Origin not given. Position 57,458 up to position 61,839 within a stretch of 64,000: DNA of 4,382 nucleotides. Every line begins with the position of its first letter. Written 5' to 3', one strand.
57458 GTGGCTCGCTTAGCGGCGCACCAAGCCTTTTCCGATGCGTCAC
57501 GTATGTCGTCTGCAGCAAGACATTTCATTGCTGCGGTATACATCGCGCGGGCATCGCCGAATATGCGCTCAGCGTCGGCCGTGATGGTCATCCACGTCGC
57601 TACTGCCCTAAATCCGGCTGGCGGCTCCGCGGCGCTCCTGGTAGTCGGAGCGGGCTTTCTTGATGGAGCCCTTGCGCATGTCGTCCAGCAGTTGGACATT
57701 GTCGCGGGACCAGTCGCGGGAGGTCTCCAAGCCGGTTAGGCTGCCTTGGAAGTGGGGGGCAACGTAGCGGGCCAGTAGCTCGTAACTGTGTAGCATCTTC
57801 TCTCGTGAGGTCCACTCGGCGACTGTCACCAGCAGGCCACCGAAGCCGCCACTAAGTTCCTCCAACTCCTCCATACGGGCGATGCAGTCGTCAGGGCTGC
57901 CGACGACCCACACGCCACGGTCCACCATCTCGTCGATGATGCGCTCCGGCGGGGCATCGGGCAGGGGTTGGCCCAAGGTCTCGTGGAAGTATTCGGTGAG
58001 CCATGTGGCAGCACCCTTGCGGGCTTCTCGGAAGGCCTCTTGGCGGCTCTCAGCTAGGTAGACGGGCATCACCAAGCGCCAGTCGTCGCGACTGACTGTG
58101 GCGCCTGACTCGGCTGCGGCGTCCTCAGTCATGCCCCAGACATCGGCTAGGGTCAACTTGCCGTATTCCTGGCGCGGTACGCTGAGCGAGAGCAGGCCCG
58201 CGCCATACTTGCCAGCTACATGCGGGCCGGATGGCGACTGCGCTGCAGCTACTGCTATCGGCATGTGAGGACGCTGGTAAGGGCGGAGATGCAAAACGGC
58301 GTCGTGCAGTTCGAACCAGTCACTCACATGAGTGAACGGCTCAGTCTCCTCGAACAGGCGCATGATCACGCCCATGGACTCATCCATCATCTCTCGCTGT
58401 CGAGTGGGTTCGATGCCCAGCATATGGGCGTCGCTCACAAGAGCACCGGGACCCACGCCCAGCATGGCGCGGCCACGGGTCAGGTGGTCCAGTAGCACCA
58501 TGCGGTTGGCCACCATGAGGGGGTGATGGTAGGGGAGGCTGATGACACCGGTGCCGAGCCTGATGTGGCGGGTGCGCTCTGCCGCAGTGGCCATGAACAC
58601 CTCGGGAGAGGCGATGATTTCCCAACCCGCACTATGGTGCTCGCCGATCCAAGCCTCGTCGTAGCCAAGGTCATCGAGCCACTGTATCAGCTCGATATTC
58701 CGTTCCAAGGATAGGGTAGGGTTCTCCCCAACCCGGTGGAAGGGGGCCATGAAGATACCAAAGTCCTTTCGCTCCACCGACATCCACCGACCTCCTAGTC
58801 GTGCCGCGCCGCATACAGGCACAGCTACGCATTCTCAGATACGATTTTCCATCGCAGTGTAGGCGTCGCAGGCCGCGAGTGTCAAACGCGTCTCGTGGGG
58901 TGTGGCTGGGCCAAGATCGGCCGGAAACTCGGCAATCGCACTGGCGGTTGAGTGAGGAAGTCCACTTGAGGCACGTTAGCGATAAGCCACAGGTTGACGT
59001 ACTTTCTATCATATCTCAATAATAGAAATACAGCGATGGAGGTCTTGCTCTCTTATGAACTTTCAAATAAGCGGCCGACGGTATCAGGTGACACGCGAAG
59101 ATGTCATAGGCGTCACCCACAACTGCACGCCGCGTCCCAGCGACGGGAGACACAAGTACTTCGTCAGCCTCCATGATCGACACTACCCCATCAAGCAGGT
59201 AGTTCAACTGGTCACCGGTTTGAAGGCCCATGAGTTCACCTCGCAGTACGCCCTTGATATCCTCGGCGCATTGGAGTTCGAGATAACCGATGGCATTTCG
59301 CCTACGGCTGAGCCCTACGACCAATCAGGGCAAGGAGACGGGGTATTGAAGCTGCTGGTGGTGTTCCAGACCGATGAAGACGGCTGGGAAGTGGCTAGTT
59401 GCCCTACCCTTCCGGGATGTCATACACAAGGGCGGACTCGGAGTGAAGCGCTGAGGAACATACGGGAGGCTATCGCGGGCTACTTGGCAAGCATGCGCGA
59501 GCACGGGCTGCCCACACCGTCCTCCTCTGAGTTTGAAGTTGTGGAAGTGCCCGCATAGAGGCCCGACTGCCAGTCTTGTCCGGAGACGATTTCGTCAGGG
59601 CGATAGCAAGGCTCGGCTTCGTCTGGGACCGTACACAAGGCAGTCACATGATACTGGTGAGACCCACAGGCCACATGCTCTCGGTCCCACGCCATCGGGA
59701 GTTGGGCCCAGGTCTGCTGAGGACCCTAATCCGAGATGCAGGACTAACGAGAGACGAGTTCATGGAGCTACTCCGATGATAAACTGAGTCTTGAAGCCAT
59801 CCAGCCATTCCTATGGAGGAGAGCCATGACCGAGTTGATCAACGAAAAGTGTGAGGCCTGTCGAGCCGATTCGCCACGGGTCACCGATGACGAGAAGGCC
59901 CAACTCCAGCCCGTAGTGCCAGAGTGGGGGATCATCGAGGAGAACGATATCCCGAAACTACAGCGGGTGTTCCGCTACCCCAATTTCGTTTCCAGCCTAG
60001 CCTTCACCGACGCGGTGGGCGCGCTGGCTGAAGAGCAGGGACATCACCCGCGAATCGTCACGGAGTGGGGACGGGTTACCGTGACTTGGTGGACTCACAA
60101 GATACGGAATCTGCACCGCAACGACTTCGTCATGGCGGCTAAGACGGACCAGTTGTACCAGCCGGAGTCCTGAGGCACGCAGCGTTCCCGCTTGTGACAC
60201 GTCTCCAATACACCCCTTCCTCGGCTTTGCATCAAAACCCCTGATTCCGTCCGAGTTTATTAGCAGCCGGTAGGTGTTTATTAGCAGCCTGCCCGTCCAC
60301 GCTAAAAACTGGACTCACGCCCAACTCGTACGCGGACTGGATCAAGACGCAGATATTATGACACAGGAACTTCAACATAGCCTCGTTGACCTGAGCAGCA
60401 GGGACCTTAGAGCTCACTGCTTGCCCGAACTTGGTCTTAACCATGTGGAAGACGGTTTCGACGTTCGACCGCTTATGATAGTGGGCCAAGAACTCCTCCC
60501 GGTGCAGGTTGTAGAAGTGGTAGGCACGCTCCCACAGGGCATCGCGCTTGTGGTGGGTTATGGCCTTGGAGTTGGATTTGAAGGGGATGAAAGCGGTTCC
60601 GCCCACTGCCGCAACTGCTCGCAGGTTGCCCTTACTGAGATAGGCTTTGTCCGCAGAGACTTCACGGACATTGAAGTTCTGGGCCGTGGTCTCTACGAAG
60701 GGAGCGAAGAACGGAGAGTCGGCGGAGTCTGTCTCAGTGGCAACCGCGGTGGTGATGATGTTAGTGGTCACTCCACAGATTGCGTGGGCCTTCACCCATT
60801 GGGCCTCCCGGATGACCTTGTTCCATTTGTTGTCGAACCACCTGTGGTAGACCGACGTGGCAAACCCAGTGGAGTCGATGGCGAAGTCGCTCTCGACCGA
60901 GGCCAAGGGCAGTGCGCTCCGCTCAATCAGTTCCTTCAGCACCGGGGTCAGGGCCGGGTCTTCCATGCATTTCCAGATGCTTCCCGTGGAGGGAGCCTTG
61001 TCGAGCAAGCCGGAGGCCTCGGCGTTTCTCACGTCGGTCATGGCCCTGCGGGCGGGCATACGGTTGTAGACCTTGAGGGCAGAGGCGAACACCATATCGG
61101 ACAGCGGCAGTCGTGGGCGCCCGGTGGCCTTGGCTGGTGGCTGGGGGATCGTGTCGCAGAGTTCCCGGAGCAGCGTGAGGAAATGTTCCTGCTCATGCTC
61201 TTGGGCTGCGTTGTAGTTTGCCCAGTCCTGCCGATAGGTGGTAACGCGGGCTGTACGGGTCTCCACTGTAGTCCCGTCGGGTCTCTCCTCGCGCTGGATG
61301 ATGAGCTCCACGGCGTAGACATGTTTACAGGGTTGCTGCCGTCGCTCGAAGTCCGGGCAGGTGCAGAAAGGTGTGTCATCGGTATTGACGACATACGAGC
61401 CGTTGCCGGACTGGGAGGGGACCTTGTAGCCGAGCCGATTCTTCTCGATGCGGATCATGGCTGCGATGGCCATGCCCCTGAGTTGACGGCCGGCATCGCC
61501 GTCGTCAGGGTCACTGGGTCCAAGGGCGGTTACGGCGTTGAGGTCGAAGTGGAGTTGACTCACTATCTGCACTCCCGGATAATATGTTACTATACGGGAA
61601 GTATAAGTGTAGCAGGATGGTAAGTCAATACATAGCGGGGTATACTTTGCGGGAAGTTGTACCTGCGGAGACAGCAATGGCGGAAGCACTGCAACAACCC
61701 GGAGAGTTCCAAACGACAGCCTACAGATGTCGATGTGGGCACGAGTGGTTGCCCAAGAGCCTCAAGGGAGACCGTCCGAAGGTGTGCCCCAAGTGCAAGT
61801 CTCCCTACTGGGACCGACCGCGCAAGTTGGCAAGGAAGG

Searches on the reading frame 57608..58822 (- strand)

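Call 3: search_protein_families(library=pfam, proteins=[window:57608-58822:-], max_evalue=0.01)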
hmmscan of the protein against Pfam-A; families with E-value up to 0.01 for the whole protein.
window:57608-58822:- (404 aa): 1 family
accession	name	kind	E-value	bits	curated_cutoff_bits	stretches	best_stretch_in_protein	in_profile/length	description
PF00296.26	Bac_luciferase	-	1.2e-45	156.7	27.9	1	21-323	3-310/314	Luciferase-like monooxygenase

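Call 4: search_protein_families(library=ncbifam, proteins=[window:57608-58822:-], max_evalue=0.01)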
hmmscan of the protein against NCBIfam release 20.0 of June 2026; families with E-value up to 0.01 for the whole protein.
window:57608-58822:- (404 aa): 32 families (the best 25 are shown)
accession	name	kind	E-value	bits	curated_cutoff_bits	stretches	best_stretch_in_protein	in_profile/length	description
TIGR03619.1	F420_Rv2161c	subfamily_domain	7.4e-30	104.3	166.9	1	66-274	39-242/247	TIGR03619 family F420-dependent LLM class oxidoreductase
TIGR04027.1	LLM_KPN_01858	hypoth_equivalog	2.5e-27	95.7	412.9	1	43-358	23-325/326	putative FMN-dependent luciferase-like monooxygenase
TIGR03558.1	oxido_grp_1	subfamily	9.6e-26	90.7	166.95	1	31-352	11-324/325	MsnO8 family LLM class oxidoreductase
NF002619.0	PRK02271.1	equivalog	1.3e-21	77.3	276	1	39-268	13-227/329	5,10-methylenetetrahydromethanopterin reductase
TIGR03858.1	LLM_2I7G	subfamily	1.4e-21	76.9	462.25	1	38-357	24-335/337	Atu2307/SP_0267 family LLM class monooxygenase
TIGR03560.1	F420_Rv1855c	subfamily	3.1e-20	72.9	231.4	1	33-210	6-191/227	TIGR03560 family F420-dependent LLM class oxidoreductase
TIGR04020.1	seco_metab_LLM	subfamily_domain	6.6e-19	68.2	244.45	1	46-276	25-251/341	MupA/Atu3671 family FMN-dependent luciferase-like monooxygenase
NF052254.1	luciferase_Alph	exception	5.5e-18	65.3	600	1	26-282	8-257/354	luciferase subunit alpha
TIGR03555.1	F420_mer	equivalog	6.1e-18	65.3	348.7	1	42-211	14-174/325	5,10-methylenetetrahydromethanopterin reductase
TIGR03571.1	lucif_BA3436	subfamily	3.1e-17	62.8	303.9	1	24-190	15-185/304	TIGR03571 family LLM class oxidoreductase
TIGR03621.1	F420_MSMEG_2516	subfamily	2.7e-13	49.7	213.15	1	44-194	18-158/295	TIGR03621 family F420-dependent LLM class oxidoreductase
TIGR03854.1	F420_MSMEG_3544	hypoth_equivalog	5.7e-13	48.8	295.6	1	45-269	18-231/290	TIGR03854 family LLM class F420-dependent oxidoreductase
TIGR03564.1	F420_MSMEG_4879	subfamily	6.5e-13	48.9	234.25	1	44-212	3-162/265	TIGR03564 family F420-dependent LLM class oxidoreductase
NF007802.0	PRK10508.1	equivalog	2.1e-12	46.7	540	1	32-136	19-123/335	luciferase-like monooxygenase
TIGR04024.1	F420_NP1902A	hypoth_equivalog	1.3e-11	43.8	345.4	1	42-212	17-178/330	TIGR04024 family LLM class F420-dependent oxidoreductase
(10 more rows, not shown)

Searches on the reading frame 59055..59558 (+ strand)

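Call 37: search_protein_families(library=pfam, proteins=[window:59055-59558:+], max_evalue=0.001)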
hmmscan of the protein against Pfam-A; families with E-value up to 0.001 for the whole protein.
window:59055-59558:+ (167 aa): 1 family
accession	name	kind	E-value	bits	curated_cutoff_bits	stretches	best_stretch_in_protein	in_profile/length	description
PF15919.11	HicB_lk_antitox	-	2.1e-07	31.6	27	1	106-162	8-63/123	HicB_like antitoxin of bacterial toxin-antitoxin system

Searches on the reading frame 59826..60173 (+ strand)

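Call 37: search_protein_families(library=pfam, proteins=[window:59826-60173:+], max_evalue=0.001)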
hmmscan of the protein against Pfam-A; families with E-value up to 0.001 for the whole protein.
window:59826-60173:+ (115 aa): 1 family
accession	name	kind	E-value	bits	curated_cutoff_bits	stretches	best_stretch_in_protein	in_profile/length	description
PF01329.24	Pterin_4a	-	6.3e-26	90.8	26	1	20-110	4-91/91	Pterin 4 alpha carbinolamine dehydratase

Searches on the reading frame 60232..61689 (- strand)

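Call 37: search_protein_families(library=pfam, proteins=[window:60232-61689:-], max_evalue=0.001)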
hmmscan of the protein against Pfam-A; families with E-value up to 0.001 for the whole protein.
window:60232-61689:- (485 aa): 2 families
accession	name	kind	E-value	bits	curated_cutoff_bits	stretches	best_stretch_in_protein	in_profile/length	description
PF01609.27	DDE_Tnp_1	-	1.7e-19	70.8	23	1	266-446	4-200/200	Transposase DDE domain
PF04434.22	SWIM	-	2.2e-08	33.9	19.6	1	99-129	1-35/38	SWIM zinc finger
